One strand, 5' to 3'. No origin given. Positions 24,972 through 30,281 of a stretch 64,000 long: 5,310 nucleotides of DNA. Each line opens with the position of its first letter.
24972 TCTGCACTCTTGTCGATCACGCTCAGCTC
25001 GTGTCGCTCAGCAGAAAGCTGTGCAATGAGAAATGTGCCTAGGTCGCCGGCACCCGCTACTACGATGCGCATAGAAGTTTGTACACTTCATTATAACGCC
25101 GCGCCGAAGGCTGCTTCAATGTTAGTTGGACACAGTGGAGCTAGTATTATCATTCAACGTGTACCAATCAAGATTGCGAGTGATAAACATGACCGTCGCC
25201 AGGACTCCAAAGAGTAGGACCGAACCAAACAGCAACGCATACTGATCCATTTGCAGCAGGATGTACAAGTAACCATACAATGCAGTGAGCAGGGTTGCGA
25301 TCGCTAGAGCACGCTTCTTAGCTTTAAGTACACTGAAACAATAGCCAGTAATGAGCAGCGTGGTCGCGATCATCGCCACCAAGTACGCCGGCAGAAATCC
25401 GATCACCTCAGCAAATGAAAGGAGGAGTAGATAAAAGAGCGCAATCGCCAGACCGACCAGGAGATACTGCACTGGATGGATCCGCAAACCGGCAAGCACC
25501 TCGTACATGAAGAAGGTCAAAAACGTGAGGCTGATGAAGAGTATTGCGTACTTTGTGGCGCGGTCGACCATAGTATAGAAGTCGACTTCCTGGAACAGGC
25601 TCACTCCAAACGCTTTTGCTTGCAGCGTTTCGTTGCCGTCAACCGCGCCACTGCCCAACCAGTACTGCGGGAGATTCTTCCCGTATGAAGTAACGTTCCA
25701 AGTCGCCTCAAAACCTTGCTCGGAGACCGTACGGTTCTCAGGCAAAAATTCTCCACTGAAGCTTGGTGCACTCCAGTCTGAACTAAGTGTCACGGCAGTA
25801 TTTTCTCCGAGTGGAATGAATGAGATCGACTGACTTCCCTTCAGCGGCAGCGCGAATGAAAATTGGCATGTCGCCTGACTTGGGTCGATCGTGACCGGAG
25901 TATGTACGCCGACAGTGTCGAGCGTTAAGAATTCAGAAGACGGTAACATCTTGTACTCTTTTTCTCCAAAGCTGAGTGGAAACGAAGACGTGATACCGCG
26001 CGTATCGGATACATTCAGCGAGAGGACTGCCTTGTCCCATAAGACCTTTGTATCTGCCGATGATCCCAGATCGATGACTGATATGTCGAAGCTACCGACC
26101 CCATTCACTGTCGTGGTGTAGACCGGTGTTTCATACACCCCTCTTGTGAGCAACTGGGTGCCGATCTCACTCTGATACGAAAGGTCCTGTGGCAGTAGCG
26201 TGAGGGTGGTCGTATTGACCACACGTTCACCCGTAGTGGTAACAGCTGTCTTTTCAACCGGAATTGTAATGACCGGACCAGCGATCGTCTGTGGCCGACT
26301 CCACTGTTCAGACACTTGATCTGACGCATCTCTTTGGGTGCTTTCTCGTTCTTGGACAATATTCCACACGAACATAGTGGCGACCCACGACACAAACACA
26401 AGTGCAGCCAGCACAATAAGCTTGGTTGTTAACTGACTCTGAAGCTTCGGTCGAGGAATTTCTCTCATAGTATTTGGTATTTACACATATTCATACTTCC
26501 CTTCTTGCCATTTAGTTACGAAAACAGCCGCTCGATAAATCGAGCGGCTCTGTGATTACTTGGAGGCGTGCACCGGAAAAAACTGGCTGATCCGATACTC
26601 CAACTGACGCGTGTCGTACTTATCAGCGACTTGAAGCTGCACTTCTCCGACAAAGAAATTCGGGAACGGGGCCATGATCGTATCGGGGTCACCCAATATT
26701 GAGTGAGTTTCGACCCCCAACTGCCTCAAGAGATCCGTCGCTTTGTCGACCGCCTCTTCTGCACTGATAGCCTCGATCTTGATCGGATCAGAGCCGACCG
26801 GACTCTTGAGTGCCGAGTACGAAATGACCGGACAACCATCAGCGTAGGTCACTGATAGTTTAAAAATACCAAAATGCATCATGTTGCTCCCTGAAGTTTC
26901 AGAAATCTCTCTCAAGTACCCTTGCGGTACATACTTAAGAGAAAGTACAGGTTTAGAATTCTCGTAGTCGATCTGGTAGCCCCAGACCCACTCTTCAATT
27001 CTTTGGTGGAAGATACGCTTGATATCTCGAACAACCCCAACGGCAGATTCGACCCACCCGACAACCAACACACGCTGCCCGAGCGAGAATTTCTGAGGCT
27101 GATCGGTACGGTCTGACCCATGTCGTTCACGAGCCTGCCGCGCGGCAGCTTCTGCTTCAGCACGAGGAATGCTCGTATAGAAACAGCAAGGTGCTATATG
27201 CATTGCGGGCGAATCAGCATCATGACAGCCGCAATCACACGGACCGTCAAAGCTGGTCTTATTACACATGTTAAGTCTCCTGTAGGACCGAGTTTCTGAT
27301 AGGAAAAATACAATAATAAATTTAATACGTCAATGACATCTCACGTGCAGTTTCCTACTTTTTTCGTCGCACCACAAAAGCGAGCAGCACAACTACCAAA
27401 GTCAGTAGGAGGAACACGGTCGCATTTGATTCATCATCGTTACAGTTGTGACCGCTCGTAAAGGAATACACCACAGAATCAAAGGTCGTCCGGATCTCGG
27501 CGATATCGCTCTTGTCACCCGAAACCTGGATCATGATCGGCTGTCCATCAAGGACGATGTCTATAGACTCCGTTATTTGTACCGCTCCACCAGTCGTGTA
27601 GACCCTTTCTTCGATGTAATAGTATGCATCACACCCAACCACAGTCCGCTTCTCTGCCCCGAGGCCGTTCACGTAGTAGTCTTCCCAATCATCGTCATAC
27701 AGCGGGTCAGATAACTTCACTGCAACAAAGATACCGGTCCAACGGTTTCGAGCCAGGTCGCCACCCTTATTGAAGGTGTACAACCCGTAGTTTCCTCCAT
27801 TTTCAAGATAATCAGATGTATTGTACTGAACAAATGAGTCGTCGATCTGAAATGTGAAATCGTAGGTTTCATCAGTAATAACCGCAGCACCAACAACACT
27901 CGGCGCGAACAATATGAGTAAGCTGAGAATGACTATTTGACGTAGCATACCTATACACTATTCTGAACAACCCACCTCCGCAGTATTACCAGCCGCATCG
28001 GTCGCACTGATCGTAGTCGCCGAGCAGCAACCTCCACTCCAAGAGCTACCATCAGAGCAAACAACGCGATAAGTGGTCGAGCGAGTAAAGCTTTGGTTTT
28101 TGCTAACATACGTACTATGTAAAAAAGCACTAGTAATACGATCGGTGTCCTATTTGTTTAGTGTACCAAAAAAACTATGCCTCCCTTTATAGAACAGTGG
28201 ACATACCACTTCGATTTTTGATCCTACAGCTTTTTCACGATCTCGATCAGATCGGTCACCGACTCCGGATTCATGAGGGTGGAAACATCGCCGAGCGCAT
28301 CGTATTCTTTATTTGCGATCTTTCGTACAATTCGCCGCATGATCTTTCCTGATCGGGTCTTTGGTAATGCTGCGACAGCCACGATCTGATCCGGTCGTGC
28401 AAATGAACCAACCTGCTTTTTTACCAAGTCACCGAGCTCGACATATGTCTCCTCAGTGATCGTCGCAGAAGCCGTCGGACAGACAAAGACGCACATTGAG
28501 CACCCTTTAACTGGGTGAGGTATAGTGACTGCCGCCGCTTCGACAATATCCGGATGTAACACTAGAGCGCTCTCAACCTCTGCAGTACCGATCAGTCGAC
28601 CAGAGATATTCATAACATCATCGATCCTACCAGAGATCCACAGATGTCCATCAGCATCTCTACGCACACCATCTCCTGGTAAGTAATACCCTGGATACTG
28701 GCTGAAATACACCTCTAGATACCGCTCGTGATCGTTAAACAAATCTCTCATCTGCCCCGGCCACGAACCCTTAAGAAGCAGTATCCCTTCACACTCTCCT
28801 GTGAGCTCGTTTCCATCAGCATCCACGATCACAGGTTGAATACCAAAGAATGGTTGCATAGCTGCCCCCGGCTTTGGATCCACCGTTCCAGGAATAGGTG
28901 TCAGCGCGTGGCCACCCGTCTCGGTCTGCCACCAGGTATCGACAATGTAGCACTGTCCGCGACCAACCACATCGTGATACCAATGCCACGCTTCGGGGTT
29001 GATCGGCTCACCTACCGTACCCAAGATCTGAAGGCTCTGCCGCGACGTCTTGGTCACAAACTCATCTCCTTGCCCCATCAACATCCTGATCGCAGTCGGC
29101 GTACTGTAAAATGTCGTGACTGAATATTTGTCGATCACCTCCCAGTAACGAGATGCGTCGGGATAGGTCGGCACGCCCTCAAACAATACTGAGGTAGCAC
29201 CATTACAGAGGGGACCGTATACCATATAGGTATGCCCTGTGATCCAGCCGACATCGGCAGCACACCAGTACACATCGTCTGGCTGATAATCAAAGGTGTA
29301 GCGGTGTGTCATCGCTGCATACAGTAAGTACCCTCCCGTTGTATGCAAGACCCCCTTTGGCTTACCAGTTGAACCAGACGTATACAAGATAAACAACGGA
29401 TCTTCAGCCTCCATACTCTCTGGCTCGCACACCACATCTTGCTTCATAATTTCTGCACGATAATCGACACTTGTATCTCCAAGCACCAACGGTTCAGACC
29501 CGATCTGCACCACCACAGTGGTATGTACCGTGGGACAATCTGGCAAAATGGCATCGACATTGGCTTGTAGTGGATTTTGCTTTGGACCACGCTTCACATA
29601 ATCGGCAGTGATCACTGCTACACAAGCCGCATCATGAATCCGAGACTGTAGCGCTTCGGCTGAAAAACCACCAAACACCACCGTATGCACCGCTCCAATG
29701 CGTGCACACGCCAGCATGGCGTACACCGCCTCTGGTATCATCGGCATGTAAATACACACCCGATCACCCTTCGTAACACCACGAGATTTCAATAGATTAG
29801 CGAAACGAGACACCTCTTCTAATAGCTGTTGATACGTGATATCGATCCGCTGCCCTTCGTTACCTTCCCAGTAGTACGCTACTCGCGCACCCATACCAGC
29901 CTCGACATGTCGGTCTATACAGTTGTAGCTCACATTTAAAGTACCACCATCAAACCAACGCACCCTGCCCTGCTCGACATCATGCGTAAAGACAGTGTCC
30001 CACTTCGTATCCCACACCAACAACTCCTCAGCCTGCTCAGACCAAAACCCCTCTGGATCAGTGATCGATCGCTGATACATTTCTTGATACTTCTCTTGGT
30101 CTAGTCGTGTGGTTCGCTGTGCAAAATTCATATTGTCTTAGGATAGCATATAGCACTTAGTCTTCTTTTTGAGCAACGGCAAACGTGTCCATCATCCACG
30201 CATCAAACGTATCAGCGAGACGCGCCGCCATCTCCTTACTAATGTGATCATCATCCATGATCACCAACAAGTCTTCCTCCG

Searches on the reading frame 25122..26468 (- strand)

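Call 17: search_protein_families(library=pfam, proteins=[window:25122-26468:-], max_evalue=0.001)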
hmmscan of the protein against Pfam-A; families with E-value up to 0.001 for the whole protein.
window:25122-26468:- (448 aa): 1 family
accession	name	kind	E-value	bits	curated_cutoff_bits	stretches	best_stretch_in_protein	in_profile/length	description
PF06123.17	CreD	-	2.7e-142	475.1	23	1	13-436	2-428/428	Inner membrane protein CreD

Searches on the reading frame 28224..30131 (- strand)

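Call 18: search_protein_families(library=pfam, proteins=[window:28224-30131:-], max_evalue=0.001)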
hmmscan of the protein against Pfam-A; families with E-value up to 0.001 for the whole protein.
window:28224-30131:- (635 aa): 3 families
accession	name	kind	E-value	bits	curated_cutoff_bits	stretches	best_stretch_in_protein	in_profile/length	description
PF00501.34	AMP-binding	-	3.5e-88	296.4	29.9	1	81-456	9-377/384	AMP-binding enzyme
PF16177.11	ACAS_N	-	5.7e-24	84.1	27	1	15-71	1-55/55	Acetyl-coenzyme A synthetase N-terminus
PF13193.12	AMP-binding_C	-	6.6e-19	69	24.5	1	518-596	1-76/76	AMP-binding enzyme C-terminal domain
